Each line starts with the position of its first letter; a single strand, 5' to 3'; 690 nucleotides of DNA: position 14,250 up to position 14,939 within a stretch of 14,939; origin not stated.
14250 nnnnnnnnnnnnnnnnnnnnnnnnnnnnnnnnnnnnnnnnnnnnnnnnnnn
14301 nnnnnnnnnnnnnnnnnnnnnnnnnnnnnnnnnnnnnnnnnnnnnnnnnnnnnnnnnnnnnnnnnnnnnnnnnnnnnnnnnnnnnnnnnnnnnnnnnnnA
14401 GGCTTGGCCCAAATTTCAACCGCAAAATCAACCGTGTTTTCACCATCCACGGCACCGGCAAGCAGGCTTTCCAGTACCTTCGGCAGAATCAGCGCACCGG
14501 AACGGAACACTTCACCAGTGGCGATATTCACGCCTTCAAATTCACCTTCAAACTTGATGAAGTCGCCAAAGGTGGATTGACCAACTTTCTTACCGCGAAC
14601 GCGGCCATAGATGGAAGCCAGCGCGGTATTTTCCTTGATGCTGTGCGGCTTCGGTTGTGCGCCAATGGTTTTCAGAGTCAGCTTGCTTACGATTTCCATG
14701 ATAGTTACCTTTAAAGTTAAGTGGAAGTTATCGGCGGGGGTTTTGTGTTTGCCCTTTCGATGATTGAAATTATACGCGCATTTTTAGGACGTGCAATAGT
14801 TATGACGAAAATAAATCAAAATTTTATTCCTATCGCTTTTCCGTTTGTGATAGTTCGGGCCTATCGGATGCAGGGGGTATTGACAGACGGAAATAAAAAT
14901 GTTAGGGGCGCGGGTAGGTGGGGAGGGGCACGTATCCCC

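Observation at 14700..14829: Right early promoter with consensus -10 just inside the ITR boundary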

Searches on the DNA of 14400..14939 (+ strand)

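Call 4: search_dna_similar(query=window:14400-14939:+, collection=phages, mode=distant, max_rows=60)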
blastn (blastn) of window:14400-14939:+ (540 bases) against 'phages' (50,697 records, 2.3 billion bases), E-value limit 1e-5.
Records with a match: 77; places in all: 104; records where one place covers at least 80% of the query: 38.
Best place of each record, by identity: >=99% 7; 95-99% 59; 90-95% 5; 80-90% 6.
By first word of the organism name: Enterobacteria 62; Salmonella 11; Burkholderia 2; Erwinia 1; Pseudomonas 1.
By host as written in the record: Salmonella enterica serovar Typhimurium LT2 - pKJK5 50; - 11; Salmonella enterica subsp. enterica serovar Typhimurium BAA-2828 (MHM112) 11; Burkholderia contaminans 5080 1; Erwinia amylovora KT-1 1; Pseudomonas putida KT2440 - pKJK5 1; Burkholderia cepacia 1; Pseudomonas putida KT2440 1.
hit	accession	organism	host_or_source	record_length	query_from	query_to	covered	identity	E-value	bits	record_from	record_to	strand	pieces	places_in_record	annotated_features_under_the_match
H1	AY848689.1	Enterobacteria phage PRD1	-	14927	1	540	100%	98.1%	0e+0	930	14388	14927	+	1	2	XII: ssDNA binding protein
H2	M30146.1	Enterobacteria phage PRD1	-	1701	1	540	100%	98.1%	0e+0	930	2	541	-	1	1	early protein XII | inverted terminal repeat | right early promoter | ribosome_binding_site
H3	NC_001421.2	Enterobacteria phage PRD1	-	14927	1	540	100%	98.1%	0e+0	930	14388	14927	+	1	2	XII: single strand DNA binding protein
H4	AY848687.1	Enterobacteria phage PR5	-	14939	1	540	100%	97.8%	0e+0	921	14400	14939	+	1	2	XII: ssDNA binding protein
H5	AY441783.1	Enterobacteria phage PR772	-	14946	1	540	100%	97.0%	0e+0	899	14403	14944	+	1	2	ssDNA-binding protein | 3' terminal repeat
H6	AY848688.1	Enterobacteria phage PR772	-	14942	1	540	100%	97.0%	0e+0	899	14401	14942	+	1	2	XII: ssDNA binding protein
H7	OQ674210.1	Burkholderia phage vB_Bco-CSP1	Burkholderia contaminans 5080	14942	1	540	100%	96.9%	0e+0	898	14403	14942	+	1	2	ssDNA-binding protein | repeat_region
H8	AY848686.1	Enterobacteria phage PR4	-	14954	1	540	100%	96.7%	0e+0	890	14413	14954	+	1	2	XII: ssDNA binding protein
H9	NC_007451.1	Enterobacteria phage PR4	-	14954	1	540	100%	96.7%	0e+0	890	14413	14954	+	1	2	XII: single strand DNA binding protein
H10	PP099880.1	Erwinia phage RH-42-1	Erwinia amylovora KT-1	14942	1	540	100%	96.3%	0e+0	881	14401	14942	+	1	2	hypothetical protein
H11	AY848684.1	Enterobacteria phage L17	-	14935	1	540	100%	94.8%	0e+0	841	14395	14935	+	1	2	XII: ssDNA binding protein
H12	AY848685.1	Enterobacteria phage PR3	-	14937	1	540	100%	94.8%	0e+0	841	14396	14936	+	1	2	XII: ssDNA binding protein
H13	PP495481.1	Salmonella phage PKJ.Vi.20.2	Salmonella enterica subsp. enterica ...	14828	1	531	98%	95.3%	0e+0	844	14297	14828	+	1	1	ssDNA binding protein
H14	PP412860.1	Enterobacteria phage PRDskutterchuck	Salmonella enterica serovar Typhimurium ...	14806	1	500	93%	98.8%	0e+0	875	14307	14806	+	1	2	ssDNA binding protein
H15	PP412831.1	Enterobacteria phage PRDemerald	Salmonella enterica serovar Typhimurium ...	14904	1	509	94%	96.5%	0e+0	836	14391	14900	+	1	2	ssDNA binding protein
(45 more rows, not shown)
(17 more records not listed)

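Call 7: get_annotated_region(hit=H2, flank=1200)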
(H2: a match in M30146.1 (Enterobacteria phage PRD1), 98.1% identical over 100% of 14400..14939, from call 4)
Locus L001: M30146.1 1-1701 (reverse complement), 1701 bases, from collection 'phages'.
description: Bacteriophage PRD1 early protein genes XII and XIX, complete cds.
organism: Enterobacteria phage PRD1 (NCBI taxid 10658)
taxonomy: Viruses; Varidnaviria; Bamfordvirae; Preplasmiviricota; Tectiliviricetes; Kalamavirales; Tectiviridae; Alphatectivirus; Alphatectivirus PRD1
host: -; source: -; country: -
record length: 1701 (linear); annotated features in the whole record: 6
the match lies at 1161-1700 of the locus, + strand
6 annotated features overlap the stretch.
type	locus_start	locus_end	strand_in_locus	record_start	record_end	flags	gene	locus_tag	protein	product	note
CDS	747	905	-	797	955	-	-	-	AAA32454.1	-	early protein XIX (put.); putative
regulatory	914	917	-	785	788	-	-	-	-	ribosome_binding_site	ribosome binding site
CDS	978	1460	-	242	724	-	-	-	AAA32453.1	-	early protein XII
regulatory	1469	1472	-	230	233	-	-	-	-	ribosome_binding_site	ribosome binding site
misc_feature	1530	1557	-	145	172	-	-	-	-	-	right early promoter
repeat_region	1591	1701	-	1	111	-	-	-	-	-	inverted terminal repeat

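Call 8: get_annotated_region(hit=H1, flank=1500)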
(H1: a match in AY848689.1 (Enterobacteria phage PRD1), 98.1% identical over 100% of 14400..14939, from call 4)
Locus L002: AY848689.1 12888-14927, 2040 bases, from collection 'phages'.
description: Enterobacteria phage PRD1, complete genome.
organism: Enterobacteria phage PRD1 (NCBI taxid 10658)
taxonomy: Viruses; Varidnaviria; Bamfordvirae; Preplasmiviricota; Tectiliviricetes; Kalamavirales; Tectiviridae; Alphatectivirus; Alphatectivirus PRD1
host: -; source: -; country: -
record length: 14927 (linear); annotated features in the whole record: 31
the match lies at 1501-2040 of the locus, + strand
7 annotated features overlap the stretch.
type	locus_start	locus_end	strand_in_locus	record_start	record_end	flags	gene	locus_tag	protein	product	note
CDS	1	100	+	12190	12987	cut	VII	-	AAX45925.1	transclycosylase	P7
CDS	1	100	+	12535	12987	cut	XIV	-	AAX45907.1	DNA delivery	P14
CDS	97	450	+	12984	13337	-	XXXV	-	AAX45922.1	holin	P35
CDS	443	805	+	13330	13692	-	ORFu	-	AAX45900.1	hypothetical protein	gpu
CDS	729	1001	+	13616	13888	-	ORFv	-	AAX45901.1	hypothetical protein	gpv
CDS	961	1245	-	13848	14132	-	XIX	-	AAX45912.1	ssDNA binding protein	P19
CDS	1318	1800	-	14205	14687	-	XII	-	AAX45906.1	ssDNA binding protein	P12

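Call 21: search_dna_similar(query=window:14650-14860:+, collection=phages, mode=distant, max_rows=30, rows=spread)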
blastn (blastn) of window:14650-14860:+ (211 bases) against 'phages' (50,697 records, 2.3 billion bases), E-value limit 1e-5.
Records with a match: 76; places in all: 97; records where one place covers at least 80% of the query: 75.
Best place of each record, by identity: >=99% 11; 95-99% 53; 90-95% 6; 60-80% 6.
By first word of the organism name: Enterobacteria 62; Salmonella 11; Burkholderia 2; Erwinia 1.
By host as written in the record: Salmonella enterica serovar Typhimurium LT2 - pKJK5 50; - 11; Salmonella enterica subsp. enterica serovar Typhimurium BAA-2828 (MHM112) 11; Erwinia amylovora KT-1 1; Burkholderia cepacia 1; Burkholderia contaminans 5080 1; Pseudomonas putida KT2440 - pKJK5 1.
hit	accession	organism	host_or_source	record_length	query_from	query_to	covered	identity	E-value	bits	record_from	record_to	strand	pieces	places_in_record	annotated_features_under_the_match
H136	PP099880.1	Erwinia phage RH-42-1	Erwinia amylovora KT-1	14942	1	211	100%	99.5%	7e-102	375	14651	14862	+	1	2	hypothetical protein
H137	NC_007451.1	Enterobacteria phage PR4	-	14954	1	211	100%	99.1%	9e-101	370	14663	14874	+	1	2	XII: single strand DNA binding protein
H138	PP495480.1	Salmonella phage PKJ.Vi.20.1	Salmonella enterica subsp. enterica ...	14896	1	211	100%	99.1%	3e-100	369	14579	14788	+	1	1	ssDNA binding protein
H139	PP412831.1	Enterobacteria phage PRDemerald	Salmonella enterica serovar Typhimurium ...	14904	1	211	100%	98.6%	4e-99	366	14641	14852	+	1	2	ssDNA binding protein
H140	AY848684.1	Enterobacteria phage L17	-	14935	1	211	100%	98.1%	1e-98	363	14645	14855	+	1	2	XII: ssDNA binding protein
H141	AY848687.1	Enterobacteria phage PR5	-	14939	1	211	100%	97.6%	5e-97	359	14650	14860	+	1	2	XII: ssDNA binding protein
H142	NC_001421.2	Enterobacteria phage PRD1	-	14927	1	211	100%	97.6%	5e-97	359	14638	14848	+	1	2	XII: single strand DNA binding protein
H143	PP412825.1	Enterobacteria phage PRDcerulean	Pseudomonas putida KT2440 - pKJK5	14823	1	211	100%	97.6%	7e-96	355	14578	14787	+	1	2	ssDNA binding protein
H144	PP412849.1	Enterobacteria phage PRDpeacock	Salmonella enterica serovar Typhimurium ...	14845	1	211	100%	96.2%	2e-90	336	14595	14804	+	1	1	ssDNA binding protein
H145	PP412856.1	Enterobacteria phage PRDsage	Salmonella enterica serovar Typhimurium ...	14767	1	206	98%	97.6%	1e-92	344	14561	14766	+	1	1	ssDNA binding protein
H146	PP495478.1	Salmonella phage PKJ.Sj.20.2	Salmonella enterica subsp. enterica ...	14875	1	211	100%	93.9%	5e-85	318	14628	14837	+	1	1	ssDNA binding protein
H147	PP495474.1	Salmonella phage PKJ.Ry.20.1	Salmonella enterica subsp. enterica ...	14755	1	198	94%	99.0%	3e-94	349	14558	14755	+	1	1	ssDNA binding protein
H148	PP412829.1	Enterobacteria phage PRDcochinilla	Salmonella enterica serovar Typhimurium ...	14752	1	192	91%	97.9%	3e-88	329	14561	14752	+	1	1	ssDNA binding protein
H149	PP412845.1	Enterobacteria phage PRDmustard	Salmonella enterica serovar Typhimurium ...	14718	1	180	85%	100.0%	3e-87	325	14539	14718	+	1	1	ssDNA binding protein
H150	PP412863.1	Enterobacteria phage PRDturquoise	Salmonella enterica serovar Typhimurium ...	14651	1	180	85%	99.4%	1e-85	321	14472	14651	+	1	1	ssDNA binding protein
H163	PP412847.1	Enterobacteria phage PRDobsidian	Salmonella enterica serovar Typhimurium ...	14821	1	206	98%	77.4%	2e-39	168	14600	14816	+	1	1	ssDNA binding protein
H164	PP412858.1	Enterobacteria phage PRDsepia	Salmonella enterica serovar Typhimurium ...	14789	1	193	91%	77.5%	5e-34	150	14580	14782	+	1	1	ssDNA binding protein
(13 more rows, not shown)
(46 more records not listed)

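Call 22: get_annotated_region(hit=H163, flank=700)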
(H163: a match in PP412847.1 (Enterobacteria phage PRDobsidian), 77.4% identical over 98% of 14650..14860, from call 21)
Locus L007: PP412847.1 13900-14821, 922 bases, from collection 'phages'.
description: Enterobacteria phage PRDobsidian, complete genome.
organism: Enterobacteria phage PRDobsidian (NCBI taxid 3127611)
taxonomy: Viruses; Varidnaviria; Bamfordvirae; Preplasmiviricota; Tectiliviricetes; Kalamavirales; Tectiviridae
host: Salmonella enterica serovar Typhimurium LT2 - pKJK5; source: -; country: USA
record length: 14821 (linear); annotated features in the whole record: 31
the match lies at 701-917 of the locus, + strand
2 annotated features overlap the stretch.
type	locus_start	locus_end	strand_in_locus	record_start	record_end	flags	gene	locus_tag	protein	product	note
CDS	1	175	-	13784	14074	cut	-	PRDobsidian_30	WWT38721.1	ssDNA binding protein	P19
CDS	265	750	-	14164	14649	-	-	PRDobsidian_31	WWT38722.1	ssDNA binding protein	P12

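Call 23: get_annotated_region(hit=H164, flank=700)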
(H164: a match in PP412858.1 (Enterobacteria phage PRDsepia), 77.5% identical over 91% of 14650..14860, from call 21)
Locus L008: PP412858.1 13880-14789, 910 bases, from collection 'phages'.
description: Enterobacteria phage PRDsepia, complete genome.
organism: Enterobacteria phage PRDsepia (NCBI taxid 3127622)
taxonomy: Viruses; Varidnaviria; Bamfordvirae; Preplasmiviricota; Tectiliviricetes; Kalamavirales; Tectiviridae
host: Salmonella enterica serovar Typhimurium LT2 - pKJK5; source: -; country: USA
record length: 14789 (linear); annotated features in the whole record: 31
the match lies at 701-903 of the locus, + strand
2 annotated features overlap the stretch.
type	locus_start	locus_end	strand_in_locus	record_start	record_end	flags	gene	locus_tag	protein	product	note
CDS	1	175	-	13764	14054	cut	-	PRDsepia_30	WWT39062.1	ssDNA binding protein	P19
CDS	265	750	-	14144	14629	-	-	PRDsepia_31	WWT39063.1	ssDNA binding protein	P12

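Call 24: search_dna_similar(query=L007:650-922:+, collection=phages, mode=distant, max_rows=14)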
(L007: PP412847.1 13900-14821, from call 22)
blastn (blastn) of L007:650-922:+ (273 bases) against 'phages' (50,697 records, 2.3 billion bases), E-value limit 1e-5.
Records with a match: 76; places in all: 78; records where one place covers at least 80% of the query: 75.
Best place of each record, by identity: >=99% 1; 95-99% 5; 80-90% 53; 60-80% 17.
By first word of the organism name: Enterobacteria 61; Salmonella 11; Burkholderia 2; Erwinia 1; Pseudomonas 1.
By host as written in the record: Salmonella enterica serovar Typhimurium LT2 - pKJK5 50; Salmonella enterica subsp. enterica serovar Typhimurium BAA-2828 (MHM112) 11; - 10; Burkholderia contaminans 5080 1; Erwinia amylovora KT-1 1; Burkholderia cepacia 1; Pseudomonas putida KT2440 - pKJK5 1; Pseudomonas putida KT2440 1.
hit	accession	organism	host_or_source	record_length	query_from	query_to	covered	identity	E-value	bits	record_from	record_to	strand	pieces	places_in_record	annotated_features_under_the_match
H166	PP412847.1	Enterobacteria phage PRDobsidian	Salmonella enterica serovar Typhimurium ...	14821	1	273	100%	100.0%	1e-137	493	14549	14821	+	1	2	ssDNA binding protein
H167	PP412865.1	Enterobacteria phage PRDwine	Salmonella enterica serovar Typhimurium ...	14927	1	273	100%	97.8%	2e-129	466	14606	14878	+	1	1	ssDNA binding protein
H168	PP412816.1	Enterobacteria phage PRDaquamarine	Salmonella enterica serovar Typhimurium ...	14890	1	273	100%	97.4%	8e-128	462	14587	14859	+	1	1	ssDNA binding protein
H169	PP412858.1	Enterobacteria phage PRDsepia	Salmonella enterica serovar Typhimurium ...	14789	1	261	96%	98.5%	2e-124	450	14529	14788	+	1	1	ssDNA binding protein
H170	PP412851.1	Enterobacteria phage PRDpistachio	Salmonella enterica serovar Typhimurium ...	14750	1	236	86%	96.6%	1e-106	390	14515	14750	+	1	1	ssDNA binding protein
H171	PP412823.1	Enterobacteria phage PRDcanary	Salmonella enterica serovar Typhimurium ...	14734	1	236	86%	96.2%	6e-104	382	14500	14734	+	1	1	ssDNA binding protein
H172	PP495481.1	Salmonella phage PKJ.Vi.20.2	Salmonella enterica subsp. enterica ...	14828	1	268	98%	82.5%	1e-68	264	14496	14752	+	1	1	ssDNA binding protein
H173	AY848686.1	Enterobacteria phage PR4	-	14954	1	268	98%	82.1%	5e-67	259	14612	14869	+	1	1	XII: ssDNA binding protein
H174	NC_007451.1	Enterobacteria phage PR4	-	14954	1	268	98%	82.1%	5e-67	259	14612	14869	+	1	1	XII: single strand DNA binding protein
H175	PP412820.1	Enterobacteria phage PRDazure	Salmonella enterica serovar Typhimurium ...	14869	1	268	98%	81.7%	6e-66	255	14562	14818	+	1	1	ssDNA binding protein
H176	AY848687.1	Enterobacteria phage PR5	-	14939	1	268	98%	81.3%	3e-64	251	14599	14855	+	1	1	XII: ssDNA binding protein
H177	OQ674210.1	Burkholderia phage vB_Bco-CSP1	Burkholderia contaminans 5080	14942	1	268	98%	81.3%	3e-64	251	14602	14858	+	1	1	ssDNA-binding protein | repeat_region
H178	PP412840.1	Enterobacteria phage PRDmagenta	Salmonella enterica serovar Typhimurium ...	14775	1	268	98%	81.3%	3e-64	251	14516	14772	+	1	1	ssDNA binding protein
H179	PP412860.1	Enterobacteria phage PRDskutterchuck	Salmonella enterica serovar Typhimurium ...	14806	1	268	98%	81.3%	3e-64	251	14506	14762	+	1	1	ssDNA binding protein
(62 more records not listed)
